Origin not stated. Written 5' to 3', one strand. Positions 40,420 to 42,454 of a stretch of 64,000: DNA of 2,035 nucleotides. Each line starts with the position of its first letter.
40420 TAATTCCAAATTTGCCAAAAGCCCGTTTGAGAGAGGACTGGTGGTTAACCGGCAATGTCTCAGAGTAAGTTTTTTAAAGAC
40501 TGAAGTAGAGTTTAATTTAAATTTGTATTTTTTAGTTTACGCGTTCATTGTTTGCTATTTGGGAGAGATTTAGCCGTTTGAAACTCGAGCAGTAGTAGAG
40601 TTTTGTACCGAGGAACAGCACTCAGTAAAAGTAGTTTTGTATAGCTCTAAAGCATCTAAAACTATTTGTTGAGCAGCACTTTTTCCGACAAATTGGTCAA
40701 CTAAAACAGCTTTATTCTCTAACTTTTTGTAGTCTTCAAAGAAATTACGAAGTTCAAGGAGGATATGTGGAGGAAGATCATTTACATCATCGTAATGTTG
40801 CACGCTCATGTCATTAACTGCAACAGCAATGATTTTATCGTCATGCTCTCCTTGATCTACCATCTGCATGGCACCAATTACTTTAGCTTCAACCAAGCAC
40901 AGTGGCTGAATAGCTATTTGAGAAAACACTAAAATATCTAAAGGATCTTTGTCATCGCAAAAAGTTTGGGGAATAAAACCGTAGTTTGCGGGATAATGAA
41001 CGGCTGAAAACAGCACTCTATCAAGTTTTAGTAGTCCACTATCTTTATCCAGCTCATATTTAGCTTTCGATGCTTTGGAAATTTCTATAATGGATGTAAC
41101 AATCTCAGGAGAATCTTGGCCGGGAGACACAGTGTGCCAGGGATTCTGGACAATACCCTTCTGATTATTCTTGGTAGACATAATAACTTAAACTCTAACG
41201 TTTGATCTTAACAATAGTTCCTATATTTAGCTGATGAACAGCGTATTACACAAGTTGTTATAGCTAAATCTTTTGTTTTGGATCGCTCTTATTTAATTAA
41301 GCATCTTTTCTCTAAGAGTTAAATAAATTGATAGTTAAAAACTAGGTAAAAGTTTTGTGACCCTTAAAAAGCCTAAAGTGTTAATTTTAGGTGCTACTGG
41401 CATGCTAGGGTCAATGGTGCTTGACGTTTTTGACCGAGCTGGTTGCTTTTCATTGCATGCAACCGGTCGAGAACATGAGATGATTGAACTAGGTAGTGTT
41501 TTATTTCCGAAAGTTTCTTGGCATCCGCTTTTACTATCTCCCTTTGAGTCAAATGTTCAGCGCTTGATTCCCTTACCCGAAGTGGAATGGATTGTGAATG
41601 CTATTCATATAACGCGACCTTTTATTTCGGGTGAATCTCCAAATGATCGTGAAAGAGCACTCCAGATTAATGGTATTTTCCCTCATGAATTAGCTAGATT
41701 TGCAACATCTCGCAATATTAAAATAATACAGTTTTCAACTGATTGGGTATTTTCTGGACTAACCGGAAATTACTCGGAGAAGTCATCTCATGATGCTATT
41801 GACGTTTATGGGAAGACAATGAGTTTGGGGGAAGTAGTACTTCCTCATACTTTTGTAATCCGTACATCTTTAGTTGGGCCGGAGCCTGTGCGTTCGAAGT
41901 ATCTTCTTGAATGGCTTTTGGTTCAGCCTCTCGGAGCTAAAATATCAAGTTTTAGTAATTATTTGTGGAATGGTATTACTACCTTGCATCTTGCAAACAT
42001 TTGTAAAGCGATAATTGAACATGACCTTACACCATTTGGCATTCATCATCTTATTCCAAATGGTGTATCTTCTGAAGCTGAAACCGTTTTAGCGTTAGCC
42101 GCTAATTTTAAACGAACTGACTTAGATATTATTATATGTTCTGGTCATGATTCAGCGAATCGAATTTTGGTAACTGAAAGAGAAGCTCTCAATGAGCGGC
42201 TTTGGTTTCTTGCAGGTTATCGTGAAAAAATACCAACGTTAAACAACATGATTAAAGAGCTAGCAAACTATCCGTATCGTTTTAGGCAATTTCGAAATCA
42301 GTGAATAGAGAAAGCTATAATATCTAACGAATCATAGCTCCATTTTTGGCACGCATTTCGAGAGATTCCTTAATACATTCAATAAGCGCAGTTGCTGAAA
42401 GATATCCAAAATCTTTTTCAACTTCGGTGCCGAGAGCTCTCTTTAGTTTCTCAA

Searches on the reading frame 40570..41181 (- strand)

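Call 60: search_protein_families(library=pfam, proteins=[window:40570-41181:-], max_evalue=0.00001)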
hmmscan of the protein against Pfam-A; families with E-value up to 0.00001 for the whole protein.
window:40570-41181:- (203 aa): 1 family
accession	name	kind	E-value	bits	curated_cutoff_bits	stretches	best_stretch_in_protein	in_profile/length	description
PF00719.24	Pyrophosphatase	-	3.1e-57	193.1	23.5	1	31-182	2-153/153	Inorganic pyrophosphatase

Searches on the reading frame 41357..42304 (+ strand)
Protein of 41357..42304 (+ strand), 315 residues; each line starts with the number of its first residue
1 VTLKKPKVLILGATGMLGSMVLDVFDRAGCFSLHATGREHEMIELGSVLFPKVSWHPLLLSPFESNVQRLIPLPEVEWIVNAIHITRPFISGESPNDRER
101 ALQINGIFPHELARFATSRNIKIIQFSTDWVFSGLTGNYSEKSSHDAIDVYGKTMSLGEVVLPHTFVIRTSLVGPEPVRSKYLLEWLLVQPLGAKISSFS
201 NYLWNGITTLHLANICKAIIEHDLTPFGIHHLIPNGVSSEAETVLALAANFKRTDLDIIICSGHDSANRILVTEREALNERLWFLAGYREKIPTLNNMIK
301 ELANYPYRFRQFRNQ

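Call 60: search_protein_families(library=pfam, proteins=[window:41357-42304:+], max_evalue=0.00001)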
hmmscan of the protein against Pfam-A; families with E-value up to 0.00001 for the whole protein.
window:41357-42304:+ (315 aa): 1 family
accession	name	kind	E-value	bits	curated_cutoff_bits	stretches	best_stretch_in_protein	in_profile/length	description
PF04321.23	RmlD_sub_bind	-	2e-17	63.6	27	1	7-242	2-222/287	RmlD substrate binding domain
